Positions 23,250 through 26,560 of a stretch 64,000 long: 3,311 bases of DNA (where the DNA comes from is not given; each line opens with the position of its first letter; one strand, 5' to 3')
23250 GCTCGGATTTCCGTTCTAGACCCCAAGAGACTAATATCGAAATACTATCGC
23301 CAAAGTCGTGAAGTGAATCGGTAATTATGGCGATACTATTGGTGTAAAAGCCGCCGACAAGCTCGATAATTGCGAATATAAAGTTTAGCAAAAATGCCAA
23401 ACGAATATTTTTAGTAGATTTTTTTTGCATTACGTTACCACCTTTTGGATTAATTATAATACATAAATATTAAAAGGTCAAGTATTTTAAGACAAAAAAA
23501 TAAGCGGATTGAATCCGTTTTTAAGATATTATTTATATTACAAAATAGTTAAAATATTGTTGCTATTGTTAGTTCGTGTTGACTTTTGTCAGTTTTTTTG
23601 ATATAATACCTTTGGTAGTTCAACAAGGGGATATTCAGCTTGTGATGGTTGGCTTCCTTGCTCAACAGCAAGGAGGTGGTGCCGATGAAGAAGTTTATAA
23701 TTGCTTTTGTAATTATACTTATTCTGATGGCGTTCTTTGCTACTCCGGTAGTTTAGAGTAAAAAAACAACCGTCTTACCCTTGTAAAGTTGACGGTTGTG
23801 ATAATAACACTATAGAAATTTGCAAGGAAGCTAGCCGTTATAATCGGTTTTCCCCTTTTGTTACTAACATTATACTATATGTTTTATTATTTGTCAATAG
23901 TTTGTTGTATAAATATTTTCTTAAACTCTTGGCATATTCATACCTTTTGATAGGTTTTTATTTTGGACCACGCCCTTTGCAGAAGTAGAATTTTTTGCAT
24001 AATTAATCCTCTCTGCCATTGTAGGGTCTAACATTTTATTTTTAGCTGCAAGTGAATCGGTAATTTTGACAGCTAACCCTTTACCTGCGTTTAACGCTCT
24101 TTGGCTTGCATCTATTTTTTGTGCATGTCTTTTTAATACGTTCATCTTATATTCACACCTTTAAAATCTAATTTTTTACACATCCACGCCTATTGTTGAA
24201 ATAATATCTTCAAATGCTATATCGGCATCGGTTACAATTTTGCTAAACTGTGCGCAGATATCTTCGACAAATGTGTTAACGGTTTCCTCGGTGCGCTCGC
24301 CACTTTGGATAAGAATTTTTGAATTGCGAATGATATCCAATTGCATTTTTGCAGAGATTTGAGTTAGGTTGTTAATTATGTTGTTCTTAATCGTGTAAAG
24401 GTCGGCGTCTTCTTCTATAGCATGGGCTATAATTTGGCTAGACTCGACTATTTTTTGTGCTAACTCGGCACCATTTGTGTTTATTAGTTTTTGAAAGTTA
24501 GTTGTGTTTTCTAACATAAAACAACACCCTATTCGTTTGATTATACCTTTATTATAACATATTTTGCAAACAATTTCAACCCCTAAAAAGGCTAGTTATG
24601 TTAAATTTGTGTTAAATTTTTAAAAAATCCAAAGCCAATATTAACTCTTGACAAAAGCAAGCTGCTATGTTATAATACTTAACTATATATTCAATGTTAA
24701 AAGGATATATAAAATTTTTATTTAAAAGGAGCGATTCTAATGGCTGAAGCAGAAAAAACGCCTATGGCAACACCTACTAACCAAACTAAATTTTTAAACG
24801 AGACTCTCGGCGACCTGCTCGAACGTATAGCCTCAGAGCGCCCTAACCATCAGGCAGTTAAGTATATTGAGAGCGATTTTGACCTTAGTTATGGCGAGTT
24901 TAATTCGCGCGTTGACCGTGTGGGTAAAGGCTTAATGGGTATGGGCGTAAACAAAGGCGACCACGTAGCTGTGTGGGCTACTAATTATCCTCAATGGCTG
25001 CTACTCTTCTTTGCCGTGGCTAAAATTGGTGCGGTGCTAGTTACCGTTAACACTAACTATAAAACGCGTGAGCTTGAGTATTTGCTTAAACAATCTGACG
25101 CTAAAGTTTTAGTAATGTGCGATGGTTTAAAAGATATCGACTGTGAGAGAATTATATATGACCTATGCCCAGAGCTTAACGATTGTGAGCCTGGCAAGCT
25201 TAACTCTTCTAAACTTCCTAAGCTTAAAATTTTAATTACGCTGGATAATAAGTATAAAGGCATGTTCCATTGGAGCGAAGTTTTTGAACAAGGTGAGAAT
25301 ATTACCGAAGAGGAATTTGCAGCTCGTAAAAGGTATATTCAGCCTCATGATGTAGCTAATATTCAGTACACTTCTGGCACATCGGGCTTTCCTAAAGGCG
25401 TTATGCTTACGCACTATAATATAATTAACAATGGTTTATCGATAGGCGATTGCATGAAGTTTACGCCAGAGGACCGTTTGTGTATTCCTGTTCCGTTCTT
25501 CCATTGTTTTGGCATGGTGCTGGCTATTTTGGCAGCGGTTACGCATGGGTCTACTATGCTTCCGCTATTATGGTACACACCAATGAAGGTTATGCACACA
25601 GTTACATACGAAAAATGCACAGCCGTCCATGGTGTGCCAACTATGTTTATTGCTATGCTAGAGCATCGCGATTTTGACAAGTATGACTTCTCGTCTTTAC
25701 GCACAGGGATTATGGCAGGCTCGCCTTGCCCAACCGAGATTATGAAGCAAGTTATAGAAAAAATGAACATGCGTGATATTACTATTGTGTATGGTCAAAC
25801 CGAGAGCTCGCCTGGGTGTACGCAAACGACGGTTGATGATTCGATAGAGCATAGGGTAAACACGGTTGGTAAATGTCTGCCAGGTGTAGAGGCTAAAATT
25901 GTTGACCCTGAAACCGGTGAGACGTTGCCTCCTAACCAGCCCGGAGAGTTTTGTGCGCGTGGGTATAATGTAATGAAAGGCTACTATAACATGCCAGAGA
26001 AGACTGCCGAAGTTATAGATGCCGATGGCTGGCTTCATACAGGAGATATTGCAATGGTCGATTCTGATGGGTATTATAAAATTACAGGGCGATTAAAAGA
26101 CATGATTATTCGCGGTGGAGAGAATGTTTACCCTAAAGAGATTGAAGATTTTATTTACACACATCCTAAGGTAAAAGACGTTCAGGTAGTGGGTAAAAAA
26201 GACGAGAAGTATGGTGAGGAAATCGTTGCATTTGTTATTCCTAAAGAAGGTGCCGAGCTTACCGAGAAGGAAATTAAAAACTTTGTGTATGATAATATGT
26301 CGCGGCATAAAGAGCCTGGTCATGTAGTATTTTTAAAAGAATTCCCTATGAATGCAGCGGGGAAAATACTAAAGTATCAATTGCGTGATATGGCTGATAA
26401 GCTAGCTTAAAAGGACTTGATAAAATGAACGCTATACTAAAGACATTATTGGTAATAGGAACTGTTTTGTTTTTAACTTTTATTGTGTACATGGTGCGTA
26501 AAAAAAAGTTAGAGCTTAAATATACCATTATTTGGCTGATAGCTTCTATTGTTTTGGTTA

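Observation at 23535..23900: Tiny hydrophobic-peptide gene facing a convergent antisense promoter: candidate type I toxin-antitoxin locus (copy 1)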

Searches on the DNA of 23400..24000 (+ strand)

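Call 5: search_rna_families(source=window, start=23400, end=24000, threshold=evalue, max_evalue=10)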
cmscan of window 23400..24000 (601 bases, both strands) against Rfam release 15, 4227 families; matches with E-value up to 10: 5.
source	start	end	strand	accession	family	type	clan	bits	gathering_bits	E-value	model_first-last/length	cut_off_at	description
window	23679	23727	+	RF00145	snoZ105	Gene; snRNA; snoRNA; CD-box;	-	19.4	45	1.3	1-72/72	no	Small nucleolar RNA Z105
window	23571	23663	+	RF01883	TUG1_2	Gene; lncRNA;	-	19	90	1.5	1-89/89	no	Taurine upregulated gene 1 conserved region 2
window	23890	23978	+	RF02274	AniS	Gene;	-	15.8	50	5.6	1-106/106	no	AniS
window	23679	23733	+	RF00811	mir-84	Gene; miRNA;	-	15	60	1.7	1-75/75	no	mir-84 microRNA precursor family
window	23490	23591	-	RF00558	L20_leader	Cis-reg; leader;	-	13.8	58.7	7.5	1-127/127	no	Ribosomal protein L20 leader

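Call 11: search_dna_similar(query=window:23535-23900:+, collection=phages, mode=distant)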
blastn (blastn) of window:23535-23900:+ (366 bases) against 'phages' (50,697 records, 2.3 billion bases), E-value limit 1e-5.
No match.

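Call 12: search_dna_similar(query=window:23535-23900:+, collection=plasmids, mode=distant)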
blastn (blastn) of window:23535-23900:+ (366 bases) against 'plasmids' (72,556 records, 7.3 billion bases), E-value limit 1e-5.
No match.

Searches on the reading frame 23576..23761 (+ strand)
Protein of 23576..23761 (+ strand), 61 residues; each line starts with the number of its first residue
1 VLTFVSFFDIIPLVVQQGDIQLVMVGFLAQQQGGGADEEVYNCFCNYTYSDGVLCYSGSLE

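Call 13: find_encoding_contigs(protein=window:23576-23761:+, flank=3000, max_places=10)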
Protein window:23576-23761:+ (61 aa): no gene with exactly this product is on record in the collection.

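Call 15: search_protein_families(library=pfam, proteins=[window:23576-23761:+], max_evalue=0.01)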
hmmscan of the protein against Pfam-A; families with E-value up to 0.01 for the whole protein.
window:23576-23761:+ (61 aa): 0 families

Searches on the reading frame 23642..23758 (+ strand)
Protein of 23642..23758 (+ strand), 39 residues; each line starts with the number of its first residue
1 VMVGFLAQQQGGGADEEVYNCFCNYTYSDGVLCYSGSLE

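Call 15: search_protein_families(library=pfam, proteins=[window:23649-23756:+], max_evalue=0.01)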
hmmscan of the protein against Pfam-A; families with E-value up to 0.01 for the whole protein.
window:23649-23756:+ (35 aa): 0 families

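Call 37: search_protein_families(library=pfam, proteins=[window:23642-23758:+], max_evalue=10)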
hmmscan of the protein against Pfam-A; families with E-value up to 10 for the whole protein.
seq(39 aa): 0 families

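Call 42: search_protein_families(library=ncbifam, proteins=[window:23649-23753:+], max_evalue=10)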
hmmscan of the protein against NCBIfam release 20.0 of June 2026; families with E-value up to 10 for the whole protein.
seq(35 aa): 2 families
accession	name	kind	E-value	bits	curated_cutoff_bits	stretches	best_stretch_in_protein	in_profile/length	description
NF041742.1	WGxxGxxG_fam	subfamily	0.55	10.9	35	1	13-34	1-22/69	WGxxGxxG family protein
NF033802.1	AimP_fam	subfamily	1.2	9.4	35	1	13-30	1-18/43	lysogeny pheromone AimP family peptide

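Call 50: search_protein_representatives(alignment_id=A2)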
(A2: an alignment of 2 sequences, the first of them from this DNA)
Query: 2 sequences, 35 profile positions. Proteins with E-value up to 0.001 (for the whole library): 1; up to 1e-10: 0; up to 1e-30: 0. The best 1 are listed.
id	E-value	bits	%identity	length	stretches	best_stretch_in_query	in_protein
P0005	6.7e-08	48.1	-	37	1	7-35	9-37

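Call 52: find_encoding_contigs(protein=P0005, flank=5000, max_places=10)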
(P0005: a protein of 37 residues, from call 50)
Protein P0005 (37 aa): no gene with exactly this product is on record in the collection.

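Call 53: list_cluster_members(proteins=[P0005, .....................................])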
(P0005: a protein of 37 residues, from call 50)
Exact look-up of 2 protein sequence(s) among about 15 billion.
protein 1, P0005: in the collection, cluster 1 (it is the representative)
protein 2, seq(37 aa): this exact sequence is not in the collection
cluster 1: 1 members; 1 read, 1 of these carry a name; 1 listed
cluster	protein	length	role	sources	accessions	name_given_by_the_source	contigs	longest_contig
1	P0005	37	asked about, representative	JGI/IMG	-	hypothetical protein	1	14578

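Call 62: find_encoding_contigs(protein=window:23649-23756:+, flank=3000)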
Protein window:23649-23756:+ (35 aa): no gene with exactly this product is on record in the collection.

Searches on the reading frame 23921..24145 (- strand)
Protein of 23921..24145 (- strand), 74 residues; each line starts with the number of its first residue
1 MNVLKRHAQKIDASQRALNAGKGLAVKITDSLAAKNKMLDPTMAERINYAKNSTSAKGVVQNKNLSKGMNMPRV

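Call 15: search_protein_families(library=pfam, proteins=[window:23921-24145:-], max_evalue=0.01)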
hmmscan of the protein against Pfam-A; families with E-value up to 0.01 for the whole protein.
window:23921-24145:- (74 aa): 0 families

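Call 30: find_encoding_contigs(protein=window:23921-24145:-, flank=4000, max_places=10)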
Protein window:23921-24145:- (74 aa): 1 contig read that carries it; 1 place shown.
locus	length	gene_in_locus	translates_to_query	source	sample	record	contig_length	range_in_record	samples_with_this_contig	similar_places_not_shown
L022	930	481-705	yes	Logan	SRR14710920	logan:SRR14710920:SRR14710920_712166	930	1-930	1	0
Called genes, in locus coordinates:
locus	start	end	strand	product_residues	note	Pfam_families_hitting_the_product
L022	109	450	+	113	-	-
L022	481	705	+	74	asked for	-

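Call 43: search_protein_families(library=padloc, proteins=[window:23921-24145:-], max_evalue=1)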
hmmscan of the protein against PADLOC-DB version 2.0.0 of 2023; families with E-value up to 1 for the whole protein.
window:23921-24145:- (74 aa): 0 families

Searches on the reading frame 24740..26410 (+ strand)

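Call 34: search_protein_families(library=ncbifam, proteins=[window:24740-26410:+], max_evalue=0.00001)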
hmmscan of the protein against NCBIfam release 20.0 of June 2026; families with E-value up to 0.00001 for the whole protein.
window:24740-26410:+ (556 aa): 108 families (the best 25 are shown)
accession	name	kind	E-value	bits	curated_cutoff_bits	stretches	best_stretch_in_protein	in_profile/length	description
NF009233.0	PRK12583.1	subfamily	4.8e-223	741.6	832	1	14-552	11-550/558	fatty acid CoA ligase family protein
NF004837.0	PRK06187.1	subfamily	8.3e-133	443.4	476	1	21-553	8-523/531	long-chain-fatty-acid--CoA ligase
NF005801.1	PRK07656.1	equivalog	2.6e-125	418.9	657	1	22-549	2-500/500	FadD3 family acyl-CoA ligase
NF006182.0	PRK08316.1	subfamily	9.9e-115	384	663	1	15-552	5-517/523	fatty acyl-CoA synthetase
NF005702.0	PRK07514.1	subfamily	7.7e-101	337.9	558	1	25-553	7-501/506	malonyl-CoA synthase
NF004114.0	PRK05605.1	equivalog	1.4e-98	330.7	766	1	17-551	30-568/575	long-chain-fatty-acid--CoA ligase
NF004758.0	PRK06087.1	equivalog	5e-95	319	736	1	17-550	20-533/548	medium-chain fatty-acid--CoA ligase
NF006181.0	PRK08314.1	subfamily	4.3e-94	315.8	705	1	18-552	21-554/563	long-chain-fatty-acid--CoA ligase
NF005307.0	PRK06839.1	equivalog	1e-93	314.7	748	2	207-551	153-492/496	o-succinylbenzoate--CoA ligase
NF005220.0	PRK06710.1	equivalog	7e-91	305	1116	2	203-550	206-551/563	long-chain-fatty-acid--CoA ligase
NF005463.0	PRK07059.1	subfamily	1.5e-87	294.3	869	1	8-551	10-555/557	long-chain-fatty-acid--CoA ligase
NF052580.1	Str24CoAsynCasG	equivalog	1.8e-87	293.9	750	2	199-548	184-546/548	steroid-24-oyl-CoA synthetase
NF052269.1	Staph_lig_FadD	equivalog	2.5e-86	290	650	2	195-553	142-494/499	long-chain-fatty-acid--CoA ligase FadD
NF004822.0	PRK06178.1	equivalog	1.6e-85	287.9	782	1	8-554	23-569/571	acyl-CoA synthetase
NF002966.0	PRK03640.1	equivalog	2.3e-84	283.7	556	2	182-553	121-481/483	o-succinylbenzoate--CoA ligase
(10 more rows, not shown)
